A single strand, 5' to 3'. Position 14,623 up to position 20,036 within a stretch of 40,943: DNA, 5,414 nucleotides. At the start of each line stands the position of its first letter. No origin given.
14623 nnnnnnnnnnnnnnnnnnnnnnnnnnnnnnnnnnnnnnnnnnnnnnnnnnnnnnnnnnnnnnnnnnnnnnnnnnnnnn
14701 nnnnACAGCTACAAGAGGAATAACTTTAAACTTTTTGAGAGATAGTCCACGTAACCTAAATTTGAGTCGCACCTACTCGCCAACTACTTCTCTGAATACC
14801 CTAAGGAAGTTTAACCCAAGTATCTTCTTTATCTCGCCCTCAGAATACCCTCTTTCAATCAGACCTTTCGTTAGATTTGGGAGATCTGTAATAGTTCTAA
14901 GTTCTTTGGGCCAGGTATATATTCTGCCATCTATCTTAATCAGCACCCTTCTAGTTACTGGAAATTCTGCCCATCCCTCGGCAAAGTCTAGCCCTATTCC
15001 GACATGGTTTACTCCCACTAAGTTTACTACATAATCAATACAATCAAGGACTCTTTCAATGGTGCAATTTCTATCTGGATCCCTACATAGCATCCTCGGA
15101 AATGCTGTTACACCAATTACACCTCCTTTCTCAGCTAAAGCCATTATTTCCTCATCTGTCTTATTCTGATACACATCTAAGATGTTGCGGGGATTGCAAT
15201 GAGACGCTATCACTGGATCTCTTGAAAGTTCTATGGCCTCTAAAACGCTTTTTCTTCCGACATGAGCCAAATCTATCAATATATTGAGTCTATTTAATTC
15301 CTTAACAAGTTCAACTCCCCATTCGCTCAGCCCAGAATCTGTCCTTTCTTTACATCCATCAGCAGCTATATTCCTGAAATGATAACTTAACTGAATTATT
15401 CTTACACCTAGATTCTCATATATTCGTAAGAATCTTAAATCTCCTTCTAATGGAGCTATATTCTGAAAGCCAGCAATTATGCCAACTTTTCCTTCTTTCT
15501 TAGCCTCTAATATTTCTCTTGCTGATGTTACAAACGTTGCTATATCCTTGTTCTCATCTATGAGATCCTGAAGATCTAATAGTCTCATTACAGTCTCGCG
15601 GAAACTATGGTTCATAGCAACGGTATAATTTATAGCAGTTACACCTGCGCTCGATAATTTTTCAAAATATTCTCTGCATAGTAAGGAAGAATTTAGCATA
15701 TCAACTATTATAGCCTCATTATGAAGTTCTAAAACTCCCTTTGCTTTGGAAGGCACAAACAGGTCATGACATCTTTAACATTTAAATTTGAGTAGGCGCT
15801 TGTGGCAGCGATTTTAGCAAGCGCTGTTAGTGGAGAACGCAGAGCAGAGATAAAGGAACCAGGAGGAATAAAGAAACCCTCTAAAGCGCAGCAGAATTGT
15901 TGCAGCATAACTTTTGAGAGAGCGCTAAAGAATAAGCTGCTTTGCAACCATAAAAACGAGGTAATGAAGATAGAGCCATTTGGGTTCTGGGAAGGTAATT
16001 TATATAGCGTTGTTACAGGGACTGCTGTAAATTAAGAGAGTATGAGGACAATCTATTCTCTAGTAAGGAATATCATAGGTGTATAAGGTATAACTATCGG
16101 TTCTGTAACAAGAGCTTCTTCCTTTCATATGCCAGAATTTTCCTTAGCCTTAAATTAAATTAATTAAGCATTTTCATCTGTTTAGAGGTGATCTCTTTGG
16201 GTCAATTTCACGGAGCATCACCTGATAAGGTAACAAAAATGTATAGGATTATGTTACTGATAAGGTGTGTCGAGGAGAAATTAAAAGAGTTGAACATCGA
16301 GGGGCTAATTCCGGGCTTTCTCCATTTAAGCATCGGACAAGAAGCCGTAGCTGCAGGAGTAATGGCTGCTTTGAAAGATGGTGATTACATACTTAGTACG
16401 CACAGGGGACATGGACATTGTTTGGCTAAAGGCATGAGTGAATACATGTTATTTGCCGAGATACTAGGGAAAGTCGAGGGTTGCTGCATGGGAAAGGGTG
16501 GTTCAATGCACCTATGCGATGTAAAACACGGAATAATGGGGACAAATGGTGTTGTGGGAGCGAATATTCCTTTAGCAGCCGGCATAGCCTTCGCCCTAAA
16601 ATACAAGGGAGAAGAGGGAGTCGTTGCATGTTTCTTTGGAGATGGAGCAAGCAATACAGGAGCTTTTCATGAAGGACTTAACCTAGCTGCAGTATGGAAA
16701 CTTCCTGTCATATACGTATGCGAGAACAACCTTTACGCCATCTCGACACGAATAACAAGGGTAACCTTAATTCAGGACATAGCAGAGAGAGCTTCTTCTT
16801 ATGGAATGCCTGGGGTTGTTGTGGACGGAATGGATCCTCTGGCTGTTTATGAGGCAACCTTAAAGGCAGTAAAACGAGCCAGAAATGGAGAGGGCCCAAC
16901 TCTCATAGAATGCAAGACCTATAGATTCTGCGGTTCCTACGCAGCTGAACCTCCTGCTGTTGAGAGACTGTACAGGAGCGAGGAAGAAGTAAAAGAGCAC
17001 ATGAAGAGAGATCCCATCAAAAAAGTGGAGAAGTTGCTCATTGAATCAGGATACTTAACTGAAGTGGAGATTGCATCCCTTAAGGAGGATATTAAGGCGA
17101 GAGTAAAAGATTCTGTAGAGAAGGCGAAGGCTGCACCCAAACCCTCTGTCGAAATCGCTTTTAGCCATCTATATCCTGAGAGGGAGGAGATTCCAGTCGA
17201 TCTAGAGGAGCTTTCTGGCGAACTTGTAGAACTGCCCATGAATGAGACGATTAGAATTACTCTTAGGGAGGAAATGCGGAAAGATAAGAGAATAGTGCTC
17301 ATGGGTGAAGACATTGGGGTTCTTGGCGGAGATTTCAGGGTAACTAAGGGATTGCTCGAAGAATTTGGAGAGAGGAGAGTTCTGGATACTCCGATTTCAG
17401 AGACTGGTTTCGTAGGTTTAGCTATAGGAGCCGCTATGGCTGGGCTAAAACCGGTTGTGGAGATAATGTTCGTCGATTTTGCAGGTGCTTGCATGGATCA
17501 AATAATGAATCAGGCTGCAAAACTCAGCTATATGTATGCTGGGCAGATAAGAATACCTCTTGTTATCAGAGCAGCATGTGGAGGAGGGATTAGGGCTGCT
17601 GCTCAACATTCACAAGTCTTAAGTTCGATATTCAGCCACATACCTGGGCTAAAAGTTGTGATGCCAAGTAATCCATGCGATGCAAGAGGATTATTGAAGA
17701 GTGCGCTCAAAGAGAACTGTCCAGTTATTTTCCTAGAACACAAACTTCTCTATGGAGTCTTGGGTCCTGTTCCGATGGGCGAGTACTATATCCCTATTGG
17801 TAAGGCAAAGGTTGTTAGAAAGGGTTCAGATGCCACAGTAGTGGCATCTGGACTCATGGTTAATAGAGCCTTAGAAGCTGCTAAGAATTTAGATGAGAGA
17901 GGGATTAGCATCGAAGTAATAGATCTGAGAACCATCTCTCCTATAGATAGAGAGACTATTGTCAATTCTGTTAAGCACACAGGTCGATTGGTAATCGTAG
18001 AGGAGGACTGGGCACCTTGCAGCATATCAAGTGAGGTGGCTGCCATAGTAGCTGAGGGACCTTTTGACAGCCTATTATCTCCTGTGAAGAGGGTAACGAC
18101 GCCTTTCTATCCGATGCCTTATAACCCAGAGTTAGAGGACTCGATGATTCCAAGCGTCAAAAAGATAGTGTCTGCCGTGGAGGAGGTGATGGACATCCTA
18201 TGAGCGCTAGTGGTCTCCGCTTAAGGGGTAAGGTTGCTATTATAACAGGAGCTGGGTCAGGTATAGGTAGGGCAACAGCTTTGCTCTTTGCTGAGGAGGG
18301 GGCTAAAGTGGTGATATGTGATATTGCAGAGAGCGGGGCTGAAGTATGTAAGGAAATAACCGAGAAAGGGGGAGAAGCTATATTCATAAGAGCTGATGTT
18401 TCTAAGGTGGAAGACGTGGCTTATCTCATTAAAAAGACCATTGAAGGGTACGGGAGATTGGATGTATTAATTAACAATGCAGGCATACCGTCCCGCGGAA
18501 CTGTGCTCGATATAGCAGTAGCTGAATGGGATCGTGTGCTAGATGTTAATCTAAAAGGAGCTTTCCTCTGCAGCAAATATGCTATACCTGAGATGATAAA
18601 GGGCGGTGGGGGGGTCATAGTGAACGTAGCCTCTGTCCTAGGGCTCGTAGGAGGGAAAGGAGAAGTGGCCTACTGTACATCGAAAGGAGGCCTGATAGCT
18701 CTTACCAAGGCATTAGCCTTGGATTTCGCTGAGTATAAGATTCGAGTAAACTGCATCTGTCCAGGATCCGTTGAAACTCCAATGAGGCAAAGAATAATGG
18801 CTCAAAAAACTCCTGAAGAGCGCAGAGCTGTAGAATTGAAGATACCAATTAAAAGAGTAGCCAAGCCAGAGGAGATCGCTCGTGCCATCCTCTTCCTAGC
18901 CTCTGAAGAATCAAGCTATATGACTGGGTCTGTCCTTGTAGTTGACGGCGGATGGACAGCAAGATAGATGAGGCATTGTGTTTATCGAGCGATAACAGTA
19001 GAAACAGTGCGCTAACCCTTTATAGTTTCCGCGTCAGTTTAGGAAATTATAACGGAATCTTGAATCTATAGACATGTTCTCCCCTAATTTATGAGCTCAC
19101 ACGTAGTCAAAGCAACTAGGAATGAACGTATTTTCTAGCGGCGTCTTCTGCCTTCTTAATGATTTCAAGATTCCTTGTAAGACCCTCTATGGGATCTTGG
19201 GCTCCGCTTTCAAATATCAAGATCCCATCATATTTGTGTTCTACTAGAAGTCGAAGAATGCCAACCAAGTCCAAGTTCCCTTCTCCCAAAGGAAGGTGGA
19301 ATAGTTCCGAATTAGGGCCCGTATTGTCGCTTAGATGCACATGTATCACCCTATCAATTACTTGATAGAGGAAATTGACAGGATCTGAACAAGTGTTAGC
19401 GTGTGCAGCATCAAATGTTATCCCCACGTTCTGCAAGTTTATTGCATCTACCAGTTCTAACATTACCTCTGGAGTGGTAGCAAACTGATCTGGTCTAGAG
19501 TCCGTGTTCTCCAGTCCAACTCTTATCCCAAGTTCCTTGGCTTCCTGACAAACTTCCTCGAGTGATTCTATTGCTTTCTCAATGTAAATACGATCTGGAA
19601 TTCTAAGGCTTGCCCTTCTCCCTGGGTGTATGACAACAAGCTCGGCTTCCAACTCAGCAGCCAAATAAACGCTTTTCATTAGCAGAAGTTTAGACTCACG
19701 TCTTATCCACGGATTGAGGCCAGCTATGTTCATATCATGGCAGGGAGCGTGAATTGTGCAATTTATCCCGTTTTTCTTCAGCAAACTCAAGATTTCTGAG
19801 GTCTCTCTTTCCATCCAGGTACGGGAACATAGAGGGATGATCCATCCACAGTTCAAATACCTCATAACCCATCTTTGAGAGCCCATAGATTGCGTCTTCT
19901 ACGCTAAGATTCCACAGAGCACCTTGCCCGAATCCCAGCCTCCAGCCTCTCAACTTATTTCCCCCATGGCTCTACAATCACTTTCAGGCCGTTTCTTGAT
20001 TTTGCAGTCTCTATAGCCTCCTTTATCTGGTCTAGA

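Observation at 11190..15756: Uncharacterised cluster: 499-aa Zn-ribbon protein, Mch homolog and atypical M19 dipeptidase-like enzyme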

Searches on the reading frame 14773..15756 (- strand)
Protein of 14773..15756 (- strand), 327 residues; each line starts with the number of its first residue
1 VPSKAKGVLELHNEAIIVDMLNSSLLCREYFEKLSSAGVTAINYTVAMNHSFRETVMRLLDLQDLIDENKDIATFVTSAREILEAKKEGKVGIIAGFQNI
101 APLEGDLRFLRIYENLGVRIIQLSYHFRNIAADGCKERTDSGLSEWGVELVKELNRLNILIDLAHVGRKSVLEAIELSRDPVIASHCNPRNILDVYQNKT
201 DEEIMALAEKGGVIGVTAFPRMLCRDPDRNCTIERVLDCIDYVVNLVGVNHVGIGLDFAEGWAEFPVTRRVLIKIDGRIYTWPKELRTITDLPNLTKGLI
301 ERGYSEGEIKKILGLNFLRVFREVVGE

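Call 3: search_protein_families(library=pfam, proteins=[window:14773-15756:-], max_evalue=0.01)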
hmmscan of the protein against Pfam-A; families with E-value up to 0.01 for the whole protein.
window:14773-15756:- (327 aa): 1 family
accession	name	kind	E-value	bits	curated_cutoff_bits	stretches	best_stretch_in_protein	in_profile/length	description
PF01244.27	Peptidase_M19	-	5.7e-84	282.4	26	1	27-323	35-319/319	Membrane dipeptidase (Peptidase family M19)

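Call 4: search_protein_families(library=ncbifam, proteins=[window:14773-15756:-], max_evalue=0.01)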
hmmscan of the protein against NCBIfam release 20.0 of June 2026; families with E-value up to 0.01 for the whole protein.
window:14773-15756:- (327 aa): 0 families

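Call 28: search_solved_structures(query=window:14773-15756:-, max_evalue=1e-10, show_alignments=1)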
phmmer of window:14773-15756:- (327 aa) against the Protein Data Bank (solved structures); distinct sequences matched with E-value up to 1e-10: 16.
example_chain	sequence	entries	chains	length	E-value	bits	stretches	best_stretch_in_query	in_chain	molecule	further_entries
2i5g_A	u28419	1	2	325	2.4e-64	220.7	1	9-327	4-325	amidohydrolase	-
5lx0_A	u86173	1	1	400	1e-35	126.6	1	50-324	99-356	Dipeptidase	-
5lwz_A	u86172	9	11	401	1e-35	126.6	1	50-324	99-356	Dipeptidase | Dipeptidase gliJ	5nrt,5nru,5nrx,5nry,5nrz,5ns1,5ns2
5lx7_A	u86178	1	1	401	1e-35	126.5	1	50-324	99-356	Dipeptidase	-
5lx4_A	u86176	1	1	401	1e-35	126.5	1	50-324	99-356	Dipeptidase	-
5lx1_A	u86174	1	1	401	8.7e-35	123.5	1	50-324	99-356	Dipeptidase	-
3b40_A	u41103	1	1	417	6e-29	104.3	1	80-223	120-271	Probable dipeptidase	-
3id7_A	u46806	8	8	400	2.9e-25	92.2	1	33-224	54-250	Dipeptidase | renal dipeptidase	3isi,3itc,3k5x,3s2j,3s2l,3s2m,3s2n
1itq_A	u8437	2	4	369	3.1e-25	92.1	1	56-324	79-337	RENAL DIPEPTIDASE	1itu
9h0b_B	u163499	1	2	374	1.1e-23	87.1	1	53-324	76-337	Dipeptidase 1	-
6vgo_A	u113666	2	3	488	1.2e-19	73.8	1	74-324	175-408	Dipeptidase 3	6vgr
2rag_A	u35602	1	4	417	3.6e-19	72.2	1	38-234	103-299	Dipeptidase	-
3neh_A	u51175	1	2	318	4.1e-19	72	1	83-258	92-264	Renal dipeptidase family protein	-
3lu2_A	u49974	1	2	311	1e-18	70.7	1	83-258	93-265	Lmo2462 protein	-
3ly0_A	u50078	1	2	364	1.3e-18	70.4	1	79-259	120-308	Dipeptidase AC. Metallo peptidase. MEROPS family M19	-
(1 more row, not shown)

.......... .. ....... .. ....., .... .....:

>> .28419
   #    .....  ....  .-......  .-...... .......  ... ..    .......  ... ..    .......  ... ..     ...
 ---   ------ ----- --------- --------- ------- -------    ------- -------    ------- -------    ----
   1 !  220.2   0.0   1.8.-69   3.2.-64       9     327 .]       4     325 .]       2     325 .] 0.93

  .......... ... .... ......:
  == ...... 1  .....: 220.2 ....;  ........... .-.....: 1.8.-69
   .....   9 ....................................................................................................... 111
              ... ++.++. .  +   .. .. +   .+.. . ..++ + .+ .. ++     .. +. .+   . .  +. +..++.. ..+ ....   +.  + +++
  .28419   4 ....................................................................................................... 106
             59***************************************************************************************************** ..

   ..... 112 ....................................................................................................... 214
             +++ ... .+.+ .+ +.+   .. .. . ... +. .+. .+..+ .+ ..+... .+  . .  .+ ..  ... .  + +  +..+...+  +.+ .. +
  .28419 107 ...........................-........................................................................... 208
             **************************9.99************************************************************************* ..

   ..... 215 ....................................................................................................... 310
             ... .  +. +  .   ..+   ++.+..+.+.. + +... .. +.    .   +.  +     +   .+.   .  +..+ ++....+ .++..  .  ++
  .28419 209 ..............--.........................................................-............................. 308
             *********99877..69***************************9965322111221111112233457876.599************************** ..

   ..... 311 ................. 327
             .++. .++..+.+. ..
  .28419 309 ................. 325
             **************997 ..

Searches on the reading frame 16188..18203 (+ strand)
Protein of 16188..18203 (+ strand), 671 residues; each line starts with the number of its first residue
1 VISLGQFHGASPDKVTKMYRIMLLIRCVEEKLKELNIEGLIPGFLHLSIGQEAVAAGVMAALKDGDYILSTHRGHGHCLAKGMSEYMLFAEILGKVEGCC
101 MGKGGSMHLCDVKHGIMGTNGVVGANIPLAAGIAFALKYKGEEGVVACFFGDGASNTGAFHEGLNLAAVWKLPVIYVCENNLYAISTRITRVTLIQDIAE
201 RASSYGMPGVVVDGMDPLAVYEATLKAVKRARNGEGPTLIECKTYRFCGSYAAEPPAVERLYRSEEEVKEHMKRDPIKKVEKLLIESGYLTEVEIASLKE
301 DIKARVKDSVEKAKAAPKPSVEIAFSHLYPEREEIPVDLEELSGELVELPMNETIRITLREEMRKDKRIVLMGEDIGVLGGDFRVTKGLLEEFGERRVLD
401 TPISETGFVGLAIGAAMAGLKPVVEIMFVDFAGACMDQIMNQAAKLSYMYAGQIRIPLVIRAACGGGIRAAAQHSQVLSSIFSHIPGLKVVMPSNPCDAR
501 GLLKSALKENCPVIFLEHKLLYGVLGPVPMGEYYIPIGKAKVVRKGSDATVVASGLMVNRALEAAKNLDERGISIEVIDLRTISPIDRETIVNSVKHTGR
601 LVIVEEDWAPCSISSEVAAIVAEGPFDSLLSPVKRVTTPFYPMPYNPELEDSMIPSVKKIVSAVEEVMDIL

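Call 3: search_protein_families(library=pfam, proteins=[window:16188-18203:+], max_evalue=0.01)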
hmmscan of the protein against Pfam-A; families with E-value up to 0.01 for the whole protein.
window:16188-18203:+ (671 aa): 7 families
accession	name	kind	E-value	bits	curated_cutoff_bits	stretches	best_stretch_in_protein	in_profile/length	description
PF00676.26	E1_dh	-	5.2e-89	298.6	22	1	20-321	2-299/300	Dehydrogenase E1 component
PF02779.29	Transket_pyr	-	1.3e-43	149.1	27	1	351-522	5-172/174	Transketolase, pyrimidine binding domain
PF02780.25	Transketolase_C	-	3.9e-40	137.1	25.9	1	538-660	1-124/124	Transketolase, C-terminal domain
PF02775.26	TPP_enzyme_C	-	9.8e-06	25.9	21.9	1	118-242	25-151/151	Thiamine pyrophosphate enzyme, C-terminal TPP binding domain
PF13292.11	DXP_synthase_N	-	3.7e-05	23.6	21.2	1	121-192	111-182/274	1-deoxy-D-xylulose-5-phosphate synthase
PF00456.26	Transketolase_N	-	3.7e-05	23.3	22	1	145-251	146-251/334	Transketolase, thiamine diphosphate binding domain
PF22613.1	Transketolase_C_1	-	0.0046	17.6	27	0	545-582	10-47/113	Transketolase-like TK C-terminal domain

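Call 4: search_protein_families(library=ncbifam, proteins=[window:16188-18203:+], max_evalue=0.01)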
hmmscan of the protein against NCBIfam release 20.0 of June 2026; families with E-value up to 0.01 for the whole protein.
window:16188-18203:+ (671 aa): 15 families
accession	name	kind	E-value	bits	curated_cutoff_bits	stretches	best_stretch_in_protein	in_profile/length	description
NF008854.0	PRK11892.1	equivalog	1.1e-120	403.4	454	1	314-668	112-462/464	pyruvate dehydrogenase complex E1 component subunit beta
NF006667.0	PRK09212.1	subfamily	1.1e-117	392.6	321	1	348-668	3-323/327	pyruvate dehydrogenase complex E1 component subunit beta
TIGR03182.1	PDH_E1_alph_y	equivalog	7.9e-113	376.5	393.85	1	13-329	2-314/315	pyruvate dehydrogenase (acetyl-transferring) E1 component subunit alpha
TIGR03181.1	PDH_E1_alph_x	equivalog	3.2e-84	282.7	411.35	1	10-333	21-331/341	pyruvate dehydrogenase (acetyl-transferring) E1 component subunit alpha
NF004559.0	PRK05899.2-5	equivalog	1.7e-38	132.3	488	1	120-669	125-625/627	transketolase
TIGR00204.1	dxs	equivalog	2e-29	102.6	465.95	2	358-636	319-581/616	1-deoxy-D-xylulose-5-phosphate synthase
NF004556.0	PRK05899.2-2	equivalog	8.6e-23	80.4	575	1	114-626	118-598/639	transketolase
NF003933.0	PRK05444.2-2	equivalog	1.6e-17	63.2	395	1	388-625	328-561/606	1-deoxy-D-xylulose-5-phosphate synthase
NF008968.0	PRK12315.1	subfamily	3.7e-17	61.8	510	2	350-608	280-524/582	1-deoxy-D-xylulose-5-phosphate synthase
TIGR00232.1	tktlase_bact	equivalog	1.4e-08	33.5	682.25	1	145-312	144-311/654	transketolase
NF004558.0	PRK05899.2-4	equivalog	3.6e-07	29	788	1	115-274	106-269/651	transketolase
NF041170.1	Oxoac_fdxalpha_Archa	equivalog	8.5e-05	21.1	800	1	545-607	518-581/636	2-oxoacid:ferredoxin oxidoreductase subunit alpha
TIGR03336.1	IOR_alpha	equivalog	0.00061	18.2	650.9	0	545-606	229-287/595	indolepyruvate ferredoxin oxidoreductase subunit alpha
NF006412.0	PRK08659.1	equivalog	0.0011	18.3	411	1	545-606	273-334/378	2-oxoacid:acceptor oxidoreductase subunit alpha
TIGR03710.1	OAFO_sf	subfamily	0.0044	15.6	482.75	0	546-606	463-522/561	2-oxoacid:acceptor oxidoreductase subunit alpha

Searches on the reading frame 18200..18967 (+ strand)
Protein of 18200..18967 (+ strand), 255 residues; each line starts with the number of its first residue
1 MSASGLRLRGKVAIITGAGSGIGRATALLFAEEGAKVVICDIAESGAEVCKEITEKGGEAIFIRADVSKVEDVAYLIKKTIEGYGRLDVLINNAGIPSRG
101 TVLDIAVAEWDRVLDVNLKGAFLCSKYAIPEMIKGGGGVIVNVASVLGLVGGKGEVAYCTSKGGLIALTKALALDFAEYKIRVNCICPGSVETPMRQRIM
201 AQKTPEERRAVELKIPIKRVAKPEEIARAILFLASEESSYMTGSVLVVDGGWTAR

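Call 16: search_protein_families(library=pfam, proteins=[window:18200-18967:+], max_evalue=0.001)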
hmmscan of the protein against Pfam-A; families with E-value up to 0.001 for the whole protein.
window:18200-18967:+ (255 aa): 3 families
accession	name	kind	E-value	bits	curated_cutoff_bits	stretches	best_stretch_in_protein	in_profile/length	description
PF13561.12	adh_short_C2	-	3.9e-73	246.4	27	1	17-253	1-236/236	Enoyl-(Acyl carrier protein) reductase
PF00106.31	adh_short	-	4.2e-65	219.3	26.6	1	11-202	1-193/195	short chain dehydrogenase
PF08659.16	KR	-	2.5e-11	44.3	22.6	1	13-161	3-152/180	KR domain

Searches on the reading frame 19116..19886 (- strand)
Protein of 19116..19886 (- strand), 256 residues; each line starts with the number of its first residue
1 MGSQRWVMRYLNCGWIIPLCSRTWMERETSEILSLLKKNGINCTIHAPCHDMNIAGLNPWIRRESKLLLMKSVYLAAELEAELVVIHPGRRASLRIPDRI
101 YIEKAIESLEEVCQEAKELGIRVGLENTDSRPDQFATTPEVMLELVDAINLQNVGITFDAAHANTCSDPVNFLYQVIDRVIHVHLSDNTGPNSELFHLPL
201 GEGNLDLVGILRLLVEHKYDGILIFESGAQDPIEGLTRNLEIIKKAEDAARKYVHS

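Call 16: search_protein_families(library=pfam, proteins=[window:19116-19886:-], max_evalue=0.001)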
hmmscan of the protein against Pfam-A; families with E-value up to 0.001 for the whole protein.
window:19116-19886:- (256 aa): 1 family
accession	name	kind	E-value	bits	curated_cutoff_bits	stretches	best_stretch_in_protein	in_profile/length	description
PF01261.30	AP_endonuc_2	-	1.6e-39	136.6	31.1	1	23-244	24-247/249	Xylose isomerase-like TIM barrel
